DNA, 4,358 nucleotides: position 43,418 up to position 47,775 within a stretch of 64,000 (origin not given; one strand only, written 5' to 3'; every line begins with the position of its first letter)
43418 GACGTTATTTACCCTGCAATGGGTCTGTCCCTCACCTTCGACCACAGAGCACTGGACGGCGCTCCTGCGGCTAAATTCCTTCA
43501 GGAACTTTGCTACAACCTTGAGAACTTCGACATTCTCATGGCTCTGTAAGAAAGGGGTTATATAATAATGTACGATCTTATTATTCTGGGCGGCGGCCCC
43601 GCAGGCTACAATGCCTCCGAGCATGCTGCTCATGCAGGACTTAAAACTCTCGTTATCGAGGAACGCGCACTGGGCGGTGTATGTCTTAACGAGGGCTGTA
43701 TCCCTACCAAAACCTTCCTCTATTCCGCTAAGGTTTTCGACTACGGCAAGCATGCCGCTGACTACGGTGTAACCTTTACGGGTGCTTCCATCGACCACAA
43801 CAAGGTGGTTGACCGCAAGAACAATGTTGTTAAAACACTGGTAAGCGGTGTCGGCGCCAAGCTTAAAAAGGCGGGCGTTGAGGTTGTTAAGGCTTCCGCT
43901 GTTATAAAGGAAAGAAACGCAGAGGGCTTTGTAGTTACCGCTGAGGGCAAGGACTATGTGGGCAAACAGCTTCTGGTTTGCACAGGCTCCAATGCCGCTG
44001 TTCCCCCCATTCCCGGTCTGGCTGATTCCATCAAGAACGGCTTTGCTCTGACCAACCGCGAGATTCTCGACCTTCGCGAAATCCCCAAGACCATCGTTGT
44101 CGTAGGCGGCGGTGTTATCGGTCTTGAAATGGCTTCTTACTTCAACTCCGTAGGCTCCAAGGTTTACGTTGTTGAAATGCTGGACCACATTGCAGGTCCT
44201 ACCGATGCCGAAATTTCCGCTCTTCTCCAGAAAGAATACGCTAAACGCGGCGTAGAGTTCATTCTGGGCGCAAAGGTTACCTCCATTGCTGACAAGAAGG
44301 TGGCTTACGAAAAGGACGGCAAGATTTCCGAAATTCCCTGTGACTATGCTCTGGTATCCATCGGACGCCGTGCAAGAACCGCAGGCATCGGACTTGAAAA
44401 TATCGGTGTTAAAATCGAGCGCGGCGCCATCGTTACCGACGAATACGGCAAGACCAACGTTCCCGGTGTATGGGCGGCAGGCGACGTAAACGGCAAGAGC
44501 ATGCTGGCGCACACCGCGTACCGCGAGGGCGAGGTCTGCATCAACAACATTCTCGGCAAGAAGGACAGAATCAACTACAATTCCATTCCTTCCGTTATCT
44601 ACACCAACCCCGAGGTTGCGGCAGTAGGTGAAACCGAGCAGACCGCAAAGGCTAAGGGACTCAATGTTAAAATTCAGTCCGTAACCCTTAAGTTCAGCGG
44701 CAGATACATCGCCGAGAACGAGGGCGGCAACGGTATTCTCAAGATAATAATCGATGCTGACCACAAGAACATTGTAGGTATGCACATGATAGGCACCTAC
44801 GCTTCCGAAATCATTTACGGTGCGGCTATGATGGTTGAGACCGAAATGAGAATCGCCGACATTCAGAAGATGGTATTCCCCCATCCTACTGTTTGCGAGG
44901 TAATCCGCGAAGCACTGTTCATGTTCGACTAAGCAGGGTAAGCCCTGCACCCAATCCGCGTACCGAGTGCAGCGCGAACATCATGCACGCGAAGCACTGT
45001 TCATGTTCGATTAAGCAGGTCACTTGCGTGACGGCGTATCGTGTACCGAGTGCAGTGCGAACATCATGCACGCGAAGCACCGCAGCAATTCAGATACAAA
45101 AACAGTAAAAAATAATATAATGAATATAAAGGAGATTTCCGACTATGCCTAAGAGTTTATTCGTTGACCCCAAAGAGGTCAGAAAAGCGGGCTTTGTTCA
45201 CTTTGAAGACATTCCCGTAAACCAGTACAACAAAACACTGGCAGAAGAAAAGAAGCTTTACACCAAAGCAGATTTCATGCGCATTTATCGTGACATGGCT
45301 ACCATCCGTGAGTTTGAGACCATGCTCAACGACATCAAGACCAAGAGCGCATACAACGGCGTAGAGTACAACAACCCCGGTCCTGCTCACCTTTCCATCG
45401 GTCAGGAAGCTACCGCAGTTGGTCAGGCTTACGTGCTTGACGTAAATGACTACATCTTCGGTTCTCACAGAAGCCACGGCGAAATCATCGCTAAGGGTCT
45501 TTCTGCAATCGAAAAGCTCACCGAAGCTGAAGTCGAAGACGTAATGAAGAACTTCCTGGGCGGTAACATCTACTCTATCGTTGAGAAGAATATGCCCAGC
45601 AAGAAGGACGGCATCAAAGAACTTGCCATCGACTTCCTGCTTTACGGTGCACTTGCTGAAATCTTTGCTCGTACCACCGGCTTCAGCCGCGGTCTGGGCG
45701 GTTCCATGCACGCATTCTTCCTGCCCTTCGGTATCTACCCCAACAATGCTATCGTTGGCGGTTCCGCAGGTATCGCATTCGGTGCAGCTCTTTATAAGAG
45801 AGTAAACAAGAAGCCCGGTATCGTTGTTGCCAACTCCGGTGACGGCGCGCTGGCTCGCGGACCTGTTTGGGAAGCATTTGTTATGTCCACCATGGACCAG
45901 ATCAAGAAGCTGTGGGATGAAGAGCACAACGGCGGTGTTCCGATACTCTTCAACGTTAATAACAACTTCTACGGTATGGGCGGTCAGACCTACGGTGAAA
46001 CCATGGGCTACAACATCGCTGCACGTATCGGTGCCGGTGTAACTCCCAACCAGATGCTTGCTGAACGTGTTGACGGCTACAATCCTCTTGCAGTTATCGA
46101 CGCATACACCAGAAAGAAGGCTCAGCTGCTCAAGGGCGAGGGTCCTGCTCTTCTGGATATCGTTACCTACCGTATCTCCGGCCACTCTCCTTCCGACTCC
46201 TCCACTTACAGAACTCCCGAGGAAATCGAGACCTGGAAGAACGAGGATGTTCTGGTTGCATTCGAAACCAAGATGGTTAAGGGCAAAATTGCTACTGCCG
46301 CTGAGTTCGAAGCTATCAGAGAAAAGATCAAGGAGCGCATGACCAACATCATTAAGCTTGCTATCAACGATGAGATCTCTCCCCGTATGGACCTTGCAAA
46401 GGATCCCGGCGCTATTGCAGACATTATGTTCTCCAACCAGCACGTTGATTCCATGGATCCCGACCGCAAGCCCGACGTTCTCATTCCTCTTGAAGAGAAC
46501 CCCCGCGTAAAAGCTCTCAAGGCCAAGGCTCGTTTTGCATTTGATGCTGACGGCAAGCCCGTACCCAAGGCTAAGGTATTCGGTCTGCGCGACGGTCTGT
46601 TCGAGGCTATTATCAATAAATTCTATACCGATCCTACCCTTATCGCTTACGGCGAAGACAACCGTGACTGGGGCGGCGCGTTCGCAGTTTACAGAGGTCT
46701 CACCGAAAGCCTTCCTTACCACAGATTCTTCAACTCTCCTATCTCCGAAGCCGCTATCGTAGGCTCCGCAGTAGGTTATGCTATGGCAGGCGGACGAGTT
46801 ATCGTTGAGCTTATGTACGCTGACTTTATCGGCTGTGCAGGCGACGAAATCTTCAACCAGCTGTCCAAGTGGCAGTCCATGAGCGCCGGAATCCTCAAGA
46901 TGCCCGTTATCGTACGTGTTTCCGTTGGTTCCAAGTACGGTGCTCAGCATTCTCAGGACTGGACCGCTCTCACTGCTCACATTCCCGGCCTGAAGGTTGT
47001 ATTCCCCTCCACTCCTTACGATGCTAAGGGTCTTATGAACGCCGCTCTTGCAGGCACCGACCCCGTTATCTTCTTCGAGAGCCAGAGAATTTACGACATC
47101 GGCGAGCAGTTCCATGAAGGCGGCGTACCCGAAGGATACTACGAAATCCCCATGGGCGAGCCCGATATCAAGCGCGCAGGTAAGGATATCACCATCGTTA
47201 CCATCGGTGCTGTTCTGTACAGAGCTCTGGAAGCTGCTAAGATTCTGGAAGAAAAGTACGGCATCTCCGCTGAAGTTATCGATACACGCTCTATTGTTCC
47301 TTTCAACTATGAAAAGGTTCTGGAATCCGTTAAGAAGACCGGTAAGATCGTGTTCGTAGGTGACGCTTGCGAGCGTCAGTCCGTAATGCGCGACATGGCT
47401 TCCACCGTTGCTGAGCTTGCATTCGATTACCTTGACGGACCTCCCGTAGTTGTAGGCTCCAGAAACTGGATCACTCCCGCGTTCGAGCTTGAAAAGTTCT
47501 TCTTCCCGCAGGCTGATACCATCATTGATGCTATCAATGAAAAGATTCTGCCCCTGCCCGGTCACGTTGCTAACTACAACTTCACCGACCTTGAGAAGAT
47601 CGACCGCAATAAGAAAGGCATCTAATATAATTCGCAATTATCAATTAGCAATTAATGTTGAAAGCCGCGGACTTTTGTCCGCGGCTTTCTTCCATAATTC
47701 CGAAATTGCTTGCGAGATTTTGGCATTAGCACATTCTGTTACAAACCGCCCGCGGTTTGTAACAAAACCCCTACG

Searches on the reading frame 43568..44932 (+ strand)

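Call 72: search_protein_families(library=pfam, proteins=[window:43568-44932:+], max_evalue=0.00001)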
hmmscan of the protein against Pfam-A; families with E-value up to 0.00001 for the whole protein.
window:43568-44932:+ (454 aa): 8 families
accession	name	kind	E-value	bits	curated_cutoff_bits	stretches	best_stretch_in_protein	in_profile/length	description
PF07992.20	Pyr_redox_2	-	3e-71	240.6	26.1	1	2-321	1-291/291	Pyridine nucleotide-disulphide oxidoreductase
PF02852.28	Pyr_redox_dim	-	5.9e-30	104.1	25.3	1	340-449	1-109/110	Pyridine nucleotide-disulphide oxidoreductase, dimerisation domain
PF00070.33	Pyr_redox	-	5.4e-23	81.8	22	1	176-244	2-70/82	Pyridine nucleotide-disulphide oxidoreductase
PF13738.12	Pyr_redox_3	-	2.1e-12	47.4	30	1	5-305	1-305/305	Pyridine nucleotide-disulphide oxidoreductase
PF03486.20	HI0933_like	-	2.1e-08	34.4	50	0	3-33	2-32/244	HI0933-like protein Rossmann domain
PF12831.13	FAD_oxidored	-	2.2e-07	31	27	1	3-49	1-48/416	FAD dependent oxidoreductase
PF13450.12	NAD_binding_8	-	7.7e-07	29.7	21.9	0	6-42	1-38/68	NAD(P)-binding Rossmann-like domain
PF01266.30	DAO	-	1.2e-06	28.7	27.9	0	176-210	2-37/353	FAD dependent oxidoreductase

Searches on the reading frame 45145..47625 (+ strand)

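Call 72: search_protein_families(library=pfam, proteins=[window:45145-47625:+], max_evalue=0.00001)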
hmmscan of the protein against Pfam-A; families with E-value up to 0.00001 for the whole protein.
window:45145-47625:+ (826 aa): 3 families
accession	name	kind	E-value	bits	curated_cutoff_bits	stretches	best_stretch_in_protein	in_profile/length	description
PF00676.26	E1_dh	-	1.2e-43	149.7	22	2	170-408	66-293/300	Dehydrogenase E1 component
PF02779.29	Transket_pyr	-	1.2e-30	106.9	27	1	483-650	7-172/174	Transketolase, pyrimidine binding domain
PF02780.25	Transketolase_C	-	7.5e-28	97.4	25.9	1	674-793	4-124/124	Transketolase, C-terminal domain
